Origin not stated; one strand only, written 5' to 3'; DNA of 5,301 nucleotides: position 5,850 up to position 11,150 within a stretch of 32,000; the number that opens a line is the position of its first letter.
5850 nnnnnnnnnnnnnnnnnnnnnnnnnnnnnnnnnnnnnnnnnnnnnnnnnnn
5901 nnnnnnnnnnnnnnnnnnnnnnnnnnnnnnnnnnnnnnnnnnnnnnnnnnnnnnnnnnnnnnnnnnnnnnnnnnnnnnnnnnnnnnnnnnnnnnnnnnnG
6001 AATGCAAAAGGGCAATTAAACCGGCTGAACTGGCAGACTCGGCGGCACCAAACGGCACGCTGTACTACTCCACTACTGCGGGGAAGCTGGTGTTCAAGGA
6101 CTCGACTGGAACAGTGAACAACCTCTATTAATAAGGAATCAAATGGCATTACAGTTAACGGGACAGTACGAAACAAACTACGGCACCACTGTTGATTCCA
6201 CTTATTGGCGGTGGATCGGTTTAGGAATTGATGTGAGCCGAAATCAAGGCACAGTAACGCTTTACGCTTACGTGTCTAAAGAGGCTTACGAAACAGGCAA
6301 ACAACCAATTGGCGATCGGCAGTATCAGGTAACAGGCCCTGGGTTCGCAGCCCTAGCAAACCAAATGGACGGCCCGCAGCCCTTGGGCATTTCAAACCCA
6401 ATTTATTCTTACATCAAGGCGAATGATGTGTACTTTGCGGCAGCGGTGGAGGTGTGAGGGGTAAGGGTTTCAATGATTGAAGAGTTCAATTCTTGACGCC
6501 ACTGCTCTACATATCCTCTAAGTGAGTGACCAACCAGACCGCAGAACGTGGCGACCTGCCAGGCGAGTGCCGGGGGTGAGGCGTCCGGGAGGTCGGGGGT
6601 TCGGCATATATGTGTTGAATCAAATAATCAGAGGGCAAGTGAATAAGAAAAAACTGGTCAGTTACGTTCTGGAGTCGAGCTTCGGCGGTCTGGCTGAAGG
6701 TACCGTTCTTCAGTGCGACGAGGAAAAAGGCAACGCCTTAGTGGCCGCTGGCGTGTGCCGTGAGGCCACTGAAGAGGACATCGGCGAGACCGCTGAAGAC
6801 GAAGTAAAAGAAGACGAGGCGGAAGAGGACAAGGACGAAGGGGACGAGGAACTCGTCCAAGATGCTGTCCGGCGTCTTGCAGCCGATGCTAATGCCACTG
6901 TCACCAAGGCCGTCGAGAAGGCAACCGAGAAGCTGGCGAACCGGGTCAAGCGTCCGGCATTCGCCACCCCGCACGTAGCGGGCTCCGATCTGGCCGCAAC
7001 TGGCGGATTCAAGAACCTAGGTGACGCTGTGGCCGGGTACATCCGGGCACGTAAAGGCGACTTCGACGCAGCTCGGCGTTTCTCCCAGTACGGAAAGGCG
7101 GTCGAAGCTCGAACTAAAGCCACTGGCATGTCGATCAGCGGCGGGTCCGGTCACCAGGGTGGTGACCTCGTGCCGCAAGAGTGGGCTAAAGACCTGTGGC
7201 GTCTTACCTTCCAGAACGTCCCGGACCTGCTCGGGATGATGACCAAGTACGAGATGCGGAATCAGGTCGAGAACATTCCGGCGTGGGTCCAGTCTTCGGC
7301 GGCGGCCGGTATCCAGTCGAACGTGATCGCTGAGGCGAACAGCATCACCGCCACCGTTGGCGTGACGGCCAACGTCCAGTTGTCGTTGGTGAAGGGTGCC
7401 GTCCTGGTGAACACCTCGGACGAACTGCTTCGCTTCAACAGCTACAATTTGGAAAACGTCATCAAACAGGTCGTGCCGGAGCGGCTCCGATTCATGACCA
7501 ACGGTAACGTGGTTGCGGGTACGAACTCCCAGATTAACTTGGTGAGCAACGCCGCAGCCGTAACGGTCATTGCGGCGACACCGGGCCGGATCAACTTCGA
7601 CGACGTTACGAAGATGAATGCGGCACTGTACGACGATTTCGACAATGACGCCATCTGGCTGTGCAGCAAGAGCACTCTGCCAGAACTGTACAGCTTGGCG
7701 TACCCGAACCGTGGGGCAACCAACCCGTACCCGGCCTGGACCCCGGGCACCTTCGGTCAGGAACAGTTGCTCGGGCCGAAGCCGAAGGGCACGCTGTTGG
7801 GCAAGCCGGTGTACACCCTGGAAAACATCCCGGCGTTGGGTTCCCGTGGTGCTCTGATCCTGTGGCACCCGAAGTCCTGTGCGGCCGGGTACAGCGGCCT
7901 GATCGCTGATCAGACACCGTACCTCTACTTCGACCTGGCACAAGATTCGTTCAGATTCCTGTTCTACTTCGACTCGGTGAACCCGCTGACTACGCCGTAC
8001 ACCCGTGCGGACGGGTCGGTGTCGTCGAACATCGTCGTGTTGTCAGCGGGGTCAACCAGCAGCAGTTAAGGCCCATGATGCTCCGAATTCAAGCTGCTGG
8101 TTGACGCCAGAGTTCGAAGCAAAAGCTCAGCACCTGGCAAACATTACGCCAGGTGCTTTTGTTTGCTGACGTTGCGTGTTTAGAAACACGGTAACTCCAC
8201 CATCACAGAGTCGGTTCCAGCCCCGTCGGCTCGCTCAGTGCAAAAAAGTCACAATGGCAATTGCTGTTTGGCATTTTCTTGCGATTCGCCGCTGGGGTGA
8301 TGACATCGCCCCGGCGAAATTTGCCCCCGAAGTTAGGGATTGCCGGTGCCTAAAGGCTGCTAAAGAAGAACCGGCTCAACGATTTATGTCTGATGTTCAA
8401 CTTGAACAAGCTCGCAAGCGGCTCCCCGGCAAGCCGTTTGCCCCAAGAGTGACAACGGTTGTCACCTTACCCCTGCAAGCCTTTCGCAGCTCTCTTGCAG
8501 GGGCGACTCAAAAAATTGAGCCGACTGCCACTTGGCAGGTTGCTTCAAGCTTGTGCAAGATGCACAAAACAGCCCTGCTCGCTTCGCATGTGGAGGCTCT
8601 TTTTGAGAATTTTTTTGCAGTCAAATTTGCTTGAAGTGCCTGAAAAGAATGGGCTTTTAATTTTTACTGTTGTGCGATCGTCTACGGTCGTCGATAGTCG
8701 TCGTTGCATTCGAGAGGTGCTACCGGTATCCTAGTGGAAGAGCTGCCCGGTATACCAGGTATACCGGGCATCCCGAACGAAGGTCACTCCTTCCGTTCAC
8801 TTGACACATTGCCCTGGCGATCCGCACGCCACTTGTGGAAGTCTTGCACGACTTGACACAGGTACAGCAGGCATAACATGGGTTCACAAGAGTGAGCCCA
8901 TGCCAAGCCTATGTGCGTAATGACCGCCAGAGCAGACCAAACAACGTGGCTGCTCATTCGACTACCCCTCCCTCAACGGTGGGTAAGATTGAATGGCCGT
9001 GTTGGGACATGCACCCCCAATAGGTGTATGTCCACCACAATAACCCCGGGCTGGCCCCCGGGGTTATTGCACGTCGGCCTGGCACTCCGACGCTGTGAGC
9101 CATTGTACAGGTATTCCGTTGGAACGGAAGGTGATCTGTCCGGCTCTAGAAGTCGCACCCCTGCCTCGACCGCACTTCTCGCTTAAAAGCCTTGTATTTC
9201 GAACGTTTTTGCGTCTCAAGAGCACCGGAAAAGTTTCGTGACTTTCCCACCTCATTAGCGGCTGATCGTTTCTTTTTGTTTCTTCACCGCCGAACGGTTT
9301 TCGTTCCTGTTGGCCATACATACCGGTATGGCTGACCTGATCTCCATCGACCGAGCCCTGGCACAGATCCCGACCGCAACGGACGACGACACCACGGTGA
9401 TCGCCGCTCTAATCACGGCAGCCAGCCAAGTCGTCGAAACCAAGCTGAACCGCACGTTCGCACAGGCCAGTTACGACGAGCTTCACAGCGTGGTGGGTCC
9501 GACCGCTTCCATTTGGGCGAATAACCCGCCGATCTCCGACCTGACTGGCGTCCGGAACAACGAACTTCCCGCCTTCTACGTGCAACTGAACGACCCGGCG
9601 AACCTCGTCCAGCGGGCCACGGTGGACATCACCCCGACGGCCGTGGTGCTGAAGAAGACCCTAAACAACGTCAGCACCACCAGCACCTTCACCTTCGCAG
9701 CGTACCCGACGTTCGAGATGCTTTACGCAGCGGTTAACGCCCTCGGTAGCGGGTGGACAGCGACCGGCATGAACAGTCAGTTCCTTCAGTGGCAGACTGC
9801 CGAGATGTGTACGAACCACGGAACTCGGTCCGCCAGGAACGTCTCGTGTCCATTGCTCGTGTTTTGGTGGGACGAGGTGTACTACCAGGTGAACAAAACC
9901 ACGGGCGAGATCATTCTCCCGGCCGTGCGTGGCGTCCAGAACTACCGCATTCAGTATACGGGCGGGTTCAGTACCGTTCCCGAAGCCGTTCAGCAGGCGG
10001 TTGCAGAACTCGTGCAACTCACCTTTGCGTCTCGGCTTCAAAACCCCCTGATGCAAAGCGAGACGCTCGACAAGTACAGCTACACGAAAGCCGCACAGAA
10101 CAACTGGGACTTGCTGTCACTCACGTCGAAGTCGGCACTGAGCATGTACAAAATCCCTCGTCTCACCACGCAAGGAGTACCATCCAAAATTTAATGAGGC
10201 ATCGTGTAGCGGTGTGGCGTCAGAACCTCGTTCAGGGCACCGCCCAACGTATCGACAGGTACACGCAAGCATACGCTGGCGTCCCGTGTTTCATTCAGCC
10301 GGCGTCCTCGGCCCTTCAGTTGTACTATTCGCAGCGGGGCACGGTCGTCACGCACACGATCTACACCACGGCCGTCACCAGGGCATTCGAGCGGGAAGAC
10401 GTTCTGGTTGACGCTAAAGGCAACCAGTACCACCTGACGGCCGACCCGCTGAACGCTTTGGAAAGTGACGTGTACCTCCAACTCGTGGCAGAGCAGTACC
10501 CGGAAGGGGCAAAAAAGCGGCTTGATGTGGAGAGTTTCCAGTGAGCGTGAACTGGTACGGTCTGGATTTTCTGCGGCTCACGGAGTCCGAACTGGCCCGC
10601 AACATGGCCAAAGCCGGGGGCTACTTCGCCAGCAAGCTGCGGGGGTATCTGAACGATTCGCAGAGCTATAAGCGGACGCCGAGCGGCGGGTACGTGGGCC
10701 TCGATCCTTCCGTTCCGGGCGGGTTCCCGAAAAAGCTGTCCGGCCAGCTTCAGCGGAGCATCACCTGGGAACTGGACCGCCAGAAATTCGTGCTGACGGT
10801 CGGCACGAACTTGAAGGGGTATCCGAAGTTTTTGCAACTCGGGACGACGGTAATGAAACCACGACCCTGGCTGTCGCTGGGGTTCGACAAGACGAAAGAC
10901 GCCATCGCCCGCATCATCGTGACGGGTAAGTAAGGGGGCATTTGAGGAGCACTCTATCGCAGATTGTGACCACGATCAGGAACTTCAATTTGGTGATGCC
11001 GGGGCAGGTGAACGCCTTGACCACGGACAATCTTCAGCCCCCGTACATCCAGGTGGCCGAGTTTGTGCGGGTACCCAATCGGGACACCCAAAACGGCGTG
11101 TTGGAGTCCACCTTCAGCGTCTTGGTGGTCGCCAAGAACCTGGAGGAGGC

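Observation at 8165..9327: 1.2 kb hairpin-dense island with no convincing ORF inside the structural operon: candidate large structured RNA or regulatory hub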

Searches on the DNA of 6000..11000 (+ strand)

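Call 8: search_dna_similar(query=window:6000-11000:+, collection=phages, mode=distant)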
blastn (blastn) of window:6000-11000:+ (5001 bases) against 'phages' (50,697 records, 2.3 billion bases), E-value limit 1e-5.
Records with a match: 2; places in all: 2; records where one place covers at least 80% of the query: 0.
Best place of each record, by identity: 80-90% 2.
By first word of the organism name: Pseudomonas 2.
By host as written in the record: Pseudomonas putida var. Manila 2.
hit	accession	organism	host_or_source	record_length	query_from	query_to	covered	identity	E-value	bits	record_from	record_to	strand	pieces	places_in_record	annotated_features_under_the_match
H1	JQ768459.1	Pseudomonas phage Lu11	Pseudomonas putida var. Manila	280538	796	851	1%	83.9%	6e-6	62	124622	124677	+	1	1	promoter | hypothetical protein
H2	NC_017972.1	Pseudomonas phage Lu11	Pseudomonas putida var. Manila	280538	796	851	1%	83.9%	6e-6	62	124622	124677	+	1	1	promoter | hypothetical protein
